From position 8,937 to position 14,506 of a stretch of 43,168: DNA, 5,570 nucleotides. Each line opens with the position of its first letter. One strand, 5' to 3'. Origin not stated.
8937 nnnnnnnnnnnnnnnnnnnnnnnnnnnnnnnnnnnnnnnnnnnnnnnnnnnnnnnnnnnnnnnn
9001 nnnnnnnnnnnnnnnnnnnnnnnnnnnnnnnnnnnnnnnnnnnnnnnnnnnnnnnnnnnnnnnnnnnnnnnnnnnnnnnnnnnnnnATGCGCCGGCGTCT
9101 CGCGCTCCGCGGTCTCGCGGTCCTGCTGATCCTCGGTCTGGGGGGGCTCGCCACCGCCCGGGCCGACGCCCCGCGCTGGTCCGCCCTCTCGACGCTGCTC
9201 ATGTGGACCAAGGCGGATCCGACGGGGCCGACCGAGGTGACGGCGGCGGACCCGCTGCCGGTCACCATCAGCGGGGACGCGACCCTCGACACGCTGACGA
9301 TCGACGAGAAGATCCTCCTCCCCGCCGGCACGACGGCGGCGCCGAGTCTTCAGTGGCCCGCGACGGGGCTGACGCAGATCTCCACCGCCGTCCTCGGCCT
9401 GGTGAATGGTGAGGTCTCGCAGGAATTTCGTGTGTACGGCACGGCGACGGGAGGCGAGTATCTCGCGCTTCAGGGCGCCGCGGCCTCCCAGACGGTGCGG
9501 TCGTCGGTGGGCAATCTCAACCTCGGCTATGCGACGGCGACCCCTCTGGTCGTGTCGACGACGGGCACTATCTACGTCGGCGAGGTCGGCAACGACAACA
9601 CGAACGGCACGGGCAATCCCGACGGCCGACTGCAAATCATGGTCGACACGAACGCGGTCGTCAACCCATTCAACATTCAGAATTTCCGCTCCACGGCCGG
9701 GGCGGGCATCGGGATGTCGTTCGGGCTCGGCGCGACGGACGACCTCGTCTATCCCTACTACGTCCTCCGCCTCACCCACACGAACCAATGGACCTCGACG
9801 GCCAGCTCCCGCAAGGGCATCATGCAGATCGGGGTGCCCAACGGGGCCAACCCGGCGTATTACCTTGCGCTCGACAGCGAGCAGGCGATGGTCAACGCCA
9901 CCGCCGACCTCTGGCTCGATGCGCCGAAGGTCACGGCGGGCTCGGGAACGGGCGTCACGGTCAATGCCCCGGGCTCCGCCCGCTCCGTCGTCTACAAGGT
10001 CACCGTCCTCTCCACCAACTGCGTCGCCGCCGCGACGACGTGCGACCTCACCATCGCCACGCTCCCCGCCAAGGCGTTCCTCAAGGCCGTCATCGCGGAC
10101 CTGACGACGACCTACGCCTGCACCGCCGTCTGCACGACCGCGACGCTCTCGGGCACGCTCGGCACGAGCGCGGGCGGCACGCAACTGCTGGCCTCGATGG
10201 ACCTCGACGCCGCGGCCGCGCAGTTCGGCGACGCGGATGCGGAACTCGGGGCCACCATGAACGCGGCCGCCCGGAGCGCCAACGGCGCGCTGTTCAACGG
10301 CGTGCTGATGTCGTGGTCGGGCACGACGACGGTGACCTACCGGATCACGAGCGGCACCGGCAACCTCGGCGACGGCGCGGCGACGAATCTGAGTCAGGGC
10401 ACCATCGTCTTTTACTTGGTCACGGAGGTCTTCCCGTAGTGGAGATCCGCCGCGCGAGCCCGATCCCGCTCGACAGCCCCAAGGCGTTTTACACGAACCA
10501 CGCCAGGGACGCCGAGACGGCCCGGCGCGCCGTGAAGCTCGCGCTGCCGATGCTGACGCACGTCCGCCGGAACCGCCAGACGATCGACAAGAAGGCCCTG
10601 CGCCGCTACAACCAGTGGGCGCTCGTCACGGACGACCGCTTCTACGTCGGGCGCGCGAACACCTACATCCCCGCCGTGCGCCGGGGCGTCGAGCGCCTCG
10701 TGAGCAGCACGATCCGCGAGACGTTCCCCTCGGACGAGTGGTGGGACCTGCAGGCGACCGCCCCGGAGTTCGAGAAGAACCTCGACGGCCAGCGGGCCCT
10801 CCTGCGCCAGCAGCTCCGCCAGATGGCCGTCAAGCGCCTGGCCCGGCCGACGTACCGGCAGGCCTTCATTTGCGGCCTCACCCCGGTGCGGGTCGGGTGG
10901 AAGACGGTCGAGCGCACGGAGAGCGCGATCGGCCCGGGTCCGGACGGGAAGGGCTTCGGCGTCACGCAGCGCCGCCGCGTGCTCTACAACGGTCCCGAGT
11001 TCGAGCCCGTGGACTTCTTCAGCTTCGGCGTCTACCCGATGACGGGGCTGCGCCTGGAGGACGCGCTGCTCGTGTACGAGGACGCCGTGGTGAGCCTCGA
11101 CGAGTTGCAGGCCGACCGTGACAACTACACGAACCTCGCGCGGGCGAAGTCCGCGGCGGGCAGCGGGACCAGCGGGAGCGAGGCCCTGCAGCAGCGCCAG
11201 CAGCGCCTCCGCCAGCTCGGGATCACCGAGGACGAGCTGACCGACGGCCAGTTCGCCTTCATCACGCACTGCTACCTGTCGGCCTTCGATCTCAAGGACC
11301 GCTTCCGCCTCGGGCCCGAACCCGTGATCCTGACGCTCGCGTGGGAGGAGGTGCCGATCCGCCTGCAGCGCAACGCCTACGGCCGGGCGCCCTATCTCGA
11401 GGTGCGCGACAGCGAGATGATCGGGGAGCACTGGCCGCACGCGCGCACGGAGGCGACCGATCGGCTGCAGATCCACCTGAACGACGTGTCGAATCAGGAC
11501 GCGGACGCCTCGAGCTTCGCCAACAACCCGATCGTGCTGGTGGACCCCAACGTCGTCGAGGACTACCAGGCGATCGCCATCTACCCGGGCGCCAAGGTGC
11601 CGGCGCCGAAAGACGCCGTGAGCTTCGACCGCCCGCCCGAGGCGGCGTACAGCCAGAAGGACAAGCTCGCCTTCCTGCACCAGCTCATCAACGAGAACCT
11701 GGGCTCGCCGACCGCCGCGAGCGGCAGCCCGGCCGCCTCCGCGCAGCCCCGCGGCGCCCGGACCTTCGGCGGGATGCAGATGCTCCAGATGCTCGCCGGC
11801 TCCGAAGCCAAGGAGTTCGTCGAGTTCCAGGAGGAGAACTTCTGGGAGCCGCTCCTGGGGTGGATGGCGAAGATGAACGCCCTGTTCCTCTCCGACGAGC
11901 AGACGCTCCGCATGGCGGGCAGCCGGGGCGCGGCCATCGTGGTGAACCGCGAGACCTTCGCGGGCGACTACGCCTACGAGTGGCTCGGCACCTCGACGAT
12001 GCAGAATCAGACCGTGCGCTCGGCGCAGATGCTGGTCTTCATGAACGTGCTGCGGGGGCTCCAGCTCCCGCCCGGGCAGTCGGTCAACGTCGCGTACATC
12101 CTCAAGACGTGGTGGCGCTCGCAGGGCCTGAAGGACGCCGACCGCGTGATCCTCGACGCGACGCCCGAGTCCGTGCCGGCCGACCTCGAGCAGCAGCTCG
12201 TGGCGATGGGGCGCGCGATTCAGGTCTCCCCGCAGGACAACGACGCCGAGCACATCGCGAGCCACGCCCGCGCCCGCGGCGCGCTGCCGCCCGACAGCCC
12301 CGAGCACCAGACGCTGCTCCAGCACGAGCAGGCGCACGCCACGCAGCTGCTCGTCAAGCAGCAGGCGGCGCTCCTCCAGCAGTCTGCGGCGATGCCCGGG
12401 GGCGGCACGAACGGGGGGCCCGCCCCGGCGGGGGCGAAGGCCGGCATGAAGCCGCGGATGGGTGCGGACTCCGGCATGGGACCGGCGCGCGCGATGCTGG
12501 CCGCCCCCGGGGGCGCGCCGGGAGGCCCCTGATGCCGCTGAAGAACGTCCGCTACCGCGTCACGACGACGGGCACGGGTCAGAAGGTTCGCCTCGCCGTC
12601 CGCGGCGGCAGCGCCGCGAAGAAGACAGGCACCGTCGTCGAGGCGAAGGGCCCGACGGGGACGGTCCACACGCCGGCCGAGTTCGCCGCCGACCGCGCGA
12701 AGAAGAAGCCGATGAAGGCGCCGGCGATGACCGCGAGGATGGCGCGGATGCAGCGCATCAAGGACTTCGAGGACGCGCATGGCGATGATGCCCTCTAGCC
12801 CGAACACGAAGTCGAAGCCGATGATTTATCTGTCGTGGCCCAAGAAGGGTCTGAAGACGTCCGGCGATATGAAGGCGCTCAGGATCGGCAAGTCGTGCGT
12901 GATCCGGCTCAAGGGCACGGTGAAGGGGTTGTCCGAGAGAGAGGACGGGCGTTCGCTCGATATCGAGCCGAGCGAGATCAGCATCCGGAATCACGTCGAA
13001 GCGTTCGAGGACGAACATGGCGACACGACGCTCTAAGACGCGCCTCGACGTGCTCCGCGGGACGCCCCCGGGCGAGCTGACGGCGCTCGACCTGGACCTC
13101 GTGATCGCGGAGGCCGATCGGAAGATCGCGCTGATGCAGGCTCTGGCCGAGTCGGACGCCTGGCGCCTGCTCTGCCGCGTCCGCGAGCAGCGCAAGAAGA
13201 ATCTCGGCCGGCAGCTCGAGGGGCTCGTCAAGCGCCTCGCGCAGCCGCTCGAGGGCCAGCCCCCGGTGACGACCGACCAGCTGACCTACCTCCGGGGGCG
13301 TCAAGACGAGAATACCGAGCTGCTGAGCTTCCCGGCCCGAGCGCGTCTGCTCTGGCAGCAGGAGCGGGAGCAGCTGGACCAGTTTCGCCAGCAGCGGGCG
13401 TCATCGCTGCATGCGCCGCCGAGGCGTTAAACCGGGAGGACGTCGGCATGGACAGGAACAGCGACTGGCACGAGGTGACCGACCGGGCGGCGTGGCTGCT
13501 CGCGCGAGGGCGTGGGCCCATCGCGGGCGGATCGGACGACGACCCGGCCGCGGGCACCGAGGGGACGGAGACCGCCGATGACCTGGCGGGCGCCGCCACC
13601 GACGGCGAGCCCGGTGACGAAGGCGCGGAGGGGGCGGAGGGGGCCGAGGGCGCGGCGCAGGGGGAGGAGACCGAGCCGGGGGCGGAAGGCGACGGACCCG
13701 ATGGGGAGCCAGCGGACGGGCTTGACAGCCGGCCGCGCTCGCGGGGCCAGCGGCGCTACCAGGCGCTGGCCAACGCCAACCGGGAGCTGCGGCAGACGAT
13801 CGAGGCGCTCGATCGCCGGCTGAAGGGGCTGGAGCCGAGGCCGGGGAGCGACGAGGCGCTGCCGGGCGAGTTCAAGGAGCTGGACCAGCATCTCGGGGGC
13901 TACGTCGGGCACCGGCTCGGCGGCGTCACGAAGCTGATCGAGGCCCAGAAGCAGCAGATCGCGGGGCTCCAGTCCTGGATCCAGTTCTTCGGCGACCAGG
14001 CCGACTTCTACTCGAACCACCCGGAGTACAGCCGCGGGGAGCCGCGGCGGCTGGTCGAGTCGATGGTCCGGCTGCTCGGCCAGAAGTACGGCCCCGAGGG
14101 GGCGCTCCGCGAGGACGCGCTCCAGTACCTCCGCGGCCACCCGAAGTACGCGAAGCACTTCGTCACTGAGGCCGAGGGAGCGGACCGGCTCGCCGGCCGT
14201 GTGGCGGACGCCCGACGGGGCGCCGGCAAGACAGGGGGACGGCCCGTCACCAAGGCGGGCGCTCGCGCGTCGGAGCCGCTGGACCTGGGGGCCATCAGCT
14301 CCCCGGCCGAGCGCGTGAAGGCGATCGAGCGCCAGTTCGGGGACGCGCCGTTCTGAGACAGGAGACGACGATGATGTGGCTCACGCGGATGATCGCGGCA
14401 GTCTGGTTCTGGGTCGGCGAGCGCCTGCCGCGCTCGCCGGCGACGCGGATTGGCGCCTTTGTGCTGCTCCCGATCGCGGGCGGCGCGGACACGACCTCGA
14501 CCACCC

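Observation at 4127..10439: Envelope-directed cassette between terminase and portal: two paralogous Wzy_C/O-antigen-ligase-like proteins plus five exported proteins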

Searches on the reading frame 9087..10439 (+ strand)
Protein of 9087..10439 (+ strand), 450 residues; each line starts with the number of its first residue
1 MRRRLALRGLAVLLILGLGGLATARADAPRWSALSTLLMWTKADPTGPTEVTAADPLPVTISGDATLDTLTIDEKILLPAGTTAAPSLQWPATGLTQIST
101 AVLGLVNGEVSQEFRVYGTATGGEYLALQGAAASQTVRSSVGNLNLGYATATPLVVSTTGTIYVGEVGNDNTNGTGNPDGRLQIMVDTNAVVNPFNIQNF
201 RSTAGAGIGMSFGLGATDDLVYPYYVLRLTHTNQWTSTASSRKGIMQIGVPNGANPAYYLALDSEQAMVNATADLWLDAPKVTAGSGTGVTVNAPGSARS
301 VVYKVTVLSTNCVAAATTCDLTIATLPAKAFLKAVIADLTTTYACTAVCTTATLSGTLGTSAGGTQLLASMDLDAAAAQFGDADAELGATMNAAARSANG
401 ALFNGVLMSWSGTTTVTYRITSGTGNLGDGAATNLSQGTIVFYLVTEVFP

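Call 3: search_protein_families(library=pfam, max_evalue=0.1, proteins=[window:9087-10439:+])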
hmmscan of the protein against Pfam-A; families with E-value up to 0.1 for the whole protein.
window:9087-10439:+ (450 aa): 0 families

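Call 4: search_protein_families(library=phrogs, max_evalue=0.1, proteins=[window:9087-10439:+])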
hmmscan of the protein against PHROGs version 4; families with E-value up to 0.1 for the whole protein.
window:9087-10439:+ (450 aa): 2 families
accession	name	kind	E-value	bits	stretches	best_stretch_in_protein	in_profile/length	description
phrog_20969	-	lysis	0.021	15.9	1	299-384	19-100/147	Rz-like spanin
phrog_38731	-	unknown function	0.081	13.7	0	82-99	21-38/41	-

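Call 71: search_solved_structures(query=window:9087-10439:+, max_evalue=1)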
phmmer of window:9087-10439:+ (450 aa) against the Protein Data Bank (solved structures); distinct sequences matched with E-value up to 1: 2.
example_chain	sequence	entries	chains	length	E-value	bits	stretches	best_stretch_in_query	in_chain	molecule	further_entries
2jwy_A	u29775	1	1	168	0.29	13.1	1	107-199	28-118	Uncharacterized lipoprotein yajI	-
3hxj_A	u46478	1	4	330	0.35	12.8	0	151-192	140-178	Pyrrolo-quinoline quinone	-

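Call 73: find_homologous_proteins(query=window:9087-10439:+, max_evalue=0.01)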
Query window:9087-10439:+ (450 aa): 99 proteins with E <= 0.01 among 8000 candidates.
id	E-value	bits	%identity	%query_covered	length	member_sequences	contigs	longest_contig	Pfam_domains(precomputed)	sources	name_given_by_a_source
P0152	1.6e-278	941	98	100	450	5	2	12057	-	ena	-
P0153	3.7e-117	410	90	39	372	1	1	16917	-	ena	-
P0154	1.2e-115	405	87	40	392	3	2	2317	-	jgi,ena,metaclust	metaclust:\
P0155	6.4e-88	313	89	39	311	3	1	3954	-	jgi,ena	-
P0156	2.9e-87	311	86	41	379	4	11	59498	-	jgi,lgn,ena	-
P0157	7.1e-87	310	69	56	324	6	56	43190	-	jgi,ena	-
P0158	3.5e-85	304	90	38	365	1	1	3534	-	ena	-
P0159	5.4e-84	301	88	39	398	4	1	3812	-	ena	-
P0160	9.8e-78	280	83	38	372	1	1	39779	-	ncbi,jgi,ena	-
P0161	1.0e-71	260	78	40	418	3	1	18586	-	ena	-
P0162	2.8e-71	259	74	39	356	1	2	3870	-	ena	-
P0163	4.0e-70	255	78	38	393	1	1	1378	-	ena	-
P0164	4.2e-67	245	71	42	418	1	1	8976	-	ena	-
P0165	4.7e-67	245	73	39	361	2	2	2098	-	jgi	-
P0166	2.6e-62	229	67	44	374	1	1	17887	-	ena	-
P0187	4.4e-46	176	57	44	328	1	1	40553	-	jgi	jgi:hypothetical protein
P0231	2.7e-36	143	51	43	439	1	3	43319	PF27453.1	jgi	jgi:hypothetical protein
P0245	2.5e-31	127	43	53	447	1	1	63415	-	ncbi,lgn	-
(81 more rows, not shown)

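Call 75: find_encoding_contigs(protein=P0187, flank=10000, max_places=2)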
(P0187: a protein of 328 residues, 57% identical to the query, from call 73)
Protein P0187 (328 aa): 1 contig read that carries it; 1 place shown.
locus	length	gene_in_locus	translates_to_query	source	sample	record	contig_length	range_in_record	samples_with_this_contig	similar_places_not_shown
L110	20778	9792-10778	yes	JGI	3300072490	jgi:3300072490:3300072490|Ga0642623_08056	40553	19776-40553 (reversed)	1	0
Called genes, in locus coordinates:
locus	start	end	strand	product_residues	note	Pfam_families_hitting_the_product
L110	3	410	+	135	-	?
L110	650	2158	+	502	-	-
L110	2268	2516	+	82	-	-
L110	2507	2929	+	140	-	PF07087:DUF1353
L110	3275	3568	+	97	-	-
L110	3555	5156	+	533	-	PF04466:Terminase_3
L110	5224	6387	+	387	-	-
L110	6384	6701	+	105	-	-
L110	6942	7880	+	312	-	-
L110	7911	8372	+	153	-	-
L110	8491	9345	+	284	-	-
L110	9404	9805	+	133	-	-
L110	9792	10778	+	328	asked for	-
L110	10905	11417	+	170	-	-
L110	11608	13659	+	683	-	-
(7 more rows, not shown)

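Call 76: find_encoding_contigs(protein=P0231, flank=10000, max_places=2)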
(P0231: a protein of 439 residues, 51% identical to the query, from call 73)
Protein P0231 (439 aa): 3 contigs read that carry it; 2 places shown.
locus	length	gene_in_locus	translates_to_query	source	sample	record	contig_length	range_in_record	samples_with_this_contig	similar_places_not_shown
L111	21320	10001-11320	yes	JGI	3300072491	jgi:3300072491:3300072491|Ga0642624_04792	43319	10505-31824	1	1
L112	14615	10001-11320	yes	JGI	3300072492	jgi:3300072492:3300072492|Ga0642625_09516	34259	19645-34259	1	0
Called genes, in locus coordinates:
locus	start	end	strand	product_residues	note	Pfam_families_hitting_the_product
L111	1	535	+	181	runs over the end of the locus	-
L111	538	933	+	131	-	-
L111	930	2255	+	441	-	-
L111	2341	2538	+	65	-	-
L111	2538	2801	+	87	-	-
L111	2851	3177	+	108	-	-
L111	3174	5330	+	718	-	PF16510:P22_portal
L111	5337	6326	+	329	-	-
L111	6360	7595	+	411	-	PF11651:P22_CoatProtein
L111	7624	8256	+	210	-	-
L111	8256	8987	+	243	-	-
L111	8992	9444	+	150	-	-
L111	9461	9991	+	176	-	-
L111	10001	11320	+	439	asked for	PF27453:XepA (weak)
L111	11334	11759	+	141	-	-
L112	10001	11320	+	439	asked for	PF27453:XepA (weak)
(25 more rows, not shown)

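Call 77: find_encoding_contigs(protein=P0245, flank=10000, max_places=2)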
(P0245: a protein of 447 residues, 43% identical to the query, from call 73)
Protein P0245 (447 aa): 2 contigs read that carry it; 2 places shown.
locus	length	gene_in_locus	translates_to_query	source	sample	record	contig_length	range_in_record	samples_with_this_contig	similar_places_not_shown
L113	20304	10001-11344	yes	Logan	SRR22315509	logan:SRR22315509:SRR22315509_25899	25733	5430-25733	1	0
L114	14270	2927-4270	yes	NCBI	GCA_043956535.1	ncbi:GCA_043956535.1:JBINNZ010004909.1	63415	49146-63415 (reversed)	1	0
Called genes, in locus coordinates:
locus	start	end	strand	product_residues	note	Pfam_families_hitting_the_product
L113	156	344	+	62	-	-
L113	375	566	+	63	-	-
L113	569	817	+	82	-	-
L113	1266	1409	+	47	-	-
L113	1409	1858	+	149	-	PF03592:Terminase_2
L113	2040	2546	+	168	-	-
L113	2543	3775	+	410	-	PF04466:Terminase_3, PF17288:Terminase_3C (weak)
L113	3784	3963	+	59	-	-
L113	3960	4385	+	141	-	-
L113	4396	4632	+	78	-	-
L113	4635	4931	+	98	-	-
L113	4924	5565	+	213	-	-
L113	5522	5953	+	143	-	PF21628:Gp10-like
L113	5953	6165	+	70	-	-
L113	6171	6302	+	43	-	-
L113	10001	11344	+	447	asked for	-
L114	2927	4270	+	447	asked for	-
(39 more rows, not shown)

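Call 79: find_encoding_contigs(protein=P0157, flank=10000, max_places=3)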
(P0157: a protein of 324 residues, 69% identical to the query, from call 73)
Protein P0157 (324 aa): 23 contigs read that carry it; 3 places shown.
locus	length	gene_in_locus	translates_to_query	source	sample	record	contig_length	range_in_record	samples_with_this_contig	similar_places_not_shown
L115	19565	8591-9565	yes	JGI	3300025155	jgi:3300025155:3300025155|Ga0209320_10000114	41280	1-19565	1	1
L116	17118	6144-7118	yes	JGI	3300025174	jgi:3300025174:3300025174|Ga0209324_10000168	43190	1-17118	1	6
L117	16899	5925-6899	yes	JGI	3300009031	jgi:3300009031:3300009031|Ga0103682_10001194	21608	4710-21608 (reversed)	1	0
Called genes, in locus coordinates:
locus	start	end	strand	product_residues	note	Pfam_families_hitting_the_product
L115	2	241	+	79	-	?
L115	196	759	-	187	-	PF24703:DUF7666 (weak)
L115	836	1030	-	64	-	-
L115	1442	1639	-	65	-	-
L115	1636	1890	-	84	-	-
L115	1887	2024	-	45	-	-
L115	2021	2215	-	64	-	-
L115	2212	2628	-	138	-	PF24746:DUF7694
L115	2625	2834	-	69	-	-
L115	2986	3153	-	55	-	-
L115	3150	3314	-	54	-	-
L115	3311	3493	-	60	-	-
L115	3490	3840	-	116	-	-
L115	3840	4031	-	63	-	-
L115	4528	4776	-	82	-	-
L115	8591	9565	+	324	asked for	-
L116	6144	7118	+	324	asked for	-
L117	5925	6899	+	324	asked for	-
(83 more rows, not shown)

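Call 80: find_encoding_contigs(protein=P0156, flank=10000, max_places=3)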
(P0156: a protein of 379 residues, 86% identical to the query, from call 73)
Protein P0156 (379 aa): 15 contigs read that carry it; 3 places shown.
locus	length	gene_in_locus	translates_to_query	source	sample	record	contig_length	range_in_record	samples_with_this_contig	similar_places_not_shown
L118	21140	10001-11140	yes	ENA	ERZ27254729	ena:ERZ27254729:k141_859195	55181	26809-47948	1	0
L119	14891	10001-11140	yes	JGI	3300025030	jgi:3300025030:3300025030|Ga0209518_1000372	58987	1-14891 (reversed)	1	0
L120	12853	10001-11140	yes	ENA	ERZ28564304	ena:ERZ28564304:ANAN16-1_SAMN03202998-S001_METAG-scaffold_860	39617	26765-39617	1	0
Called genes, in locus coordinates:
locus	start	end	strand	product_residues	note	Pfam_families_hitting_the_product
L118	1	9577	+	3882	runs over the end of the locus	PF28553:WH_1, PF00176:SNF2-rel_dom, PF28554:DUF8437, PF04851:ResIII (weak), PF28555:Helicase_dom, PF00271:Helicase_C (weak), PF18857:LPD38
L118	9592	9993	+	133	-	-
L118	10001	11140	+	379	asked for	-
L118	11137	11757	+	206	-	-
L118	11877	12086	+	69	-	-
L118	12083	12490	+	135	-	-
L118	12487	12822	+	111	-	-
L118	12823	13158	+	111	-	-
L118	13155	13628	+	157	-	-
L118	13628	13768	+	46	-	-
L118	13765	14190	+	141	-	-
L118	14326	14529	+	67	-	-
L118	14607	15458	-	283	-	PF02899:Phage_int_SAM_1, PF00589:Phage_integrase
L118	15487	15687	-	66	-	-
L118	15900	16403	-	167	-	-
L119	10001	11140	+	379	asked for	-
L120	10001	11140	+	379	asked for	-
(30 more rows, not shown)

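Call 99: search_protein_families(library=padloc, max_evalue=0.01, proteins=[window:9087-10439:+])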
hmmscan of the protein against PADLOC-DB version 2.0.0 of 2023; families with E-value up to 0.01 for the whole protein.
window:9087-10439:+ (450 aa): 0 families

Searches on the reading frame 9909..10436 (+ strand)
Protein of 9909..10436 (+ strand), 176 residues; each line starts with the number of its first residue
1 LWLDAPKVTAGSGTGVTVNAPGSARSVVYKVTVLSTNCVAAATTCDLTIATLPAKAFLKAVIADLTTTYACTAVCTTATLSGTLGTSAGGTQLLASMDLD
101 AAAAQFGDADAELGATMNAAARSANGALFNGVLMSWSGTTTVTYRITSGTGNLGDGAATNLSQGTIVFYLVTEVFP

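Call 102: search_dna_similar(query=window:9909-10436:+, collection=phages, mode=protein, max_evalue=0.001, max_rows=20)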
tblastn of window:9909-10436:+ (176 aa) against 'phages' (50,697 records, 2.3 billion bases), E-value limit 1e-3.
No match.

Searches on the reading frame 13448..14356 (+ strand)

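Call 23: search_protein_families(library=pfam, max_evalue=0.01, proteins=[window:13448-14356:+])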
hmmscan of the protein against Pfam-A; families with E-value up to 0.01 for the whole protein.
window:13448-14356:+ (302 aa): 0 families

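Call 24: search_protein_families(library=phrogs, max_evalue=0.01, proteins=[window:13448-14356:+])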
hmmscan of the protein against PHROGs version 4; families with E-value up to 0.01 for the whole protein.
window:13448-14356:+ (302 aa): 1 family
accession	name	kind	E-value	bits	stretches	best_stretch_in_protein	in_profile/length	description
phrog_8865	-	head and packaging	0.0039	17.9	1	40-131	15-106/297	head scaffolding protein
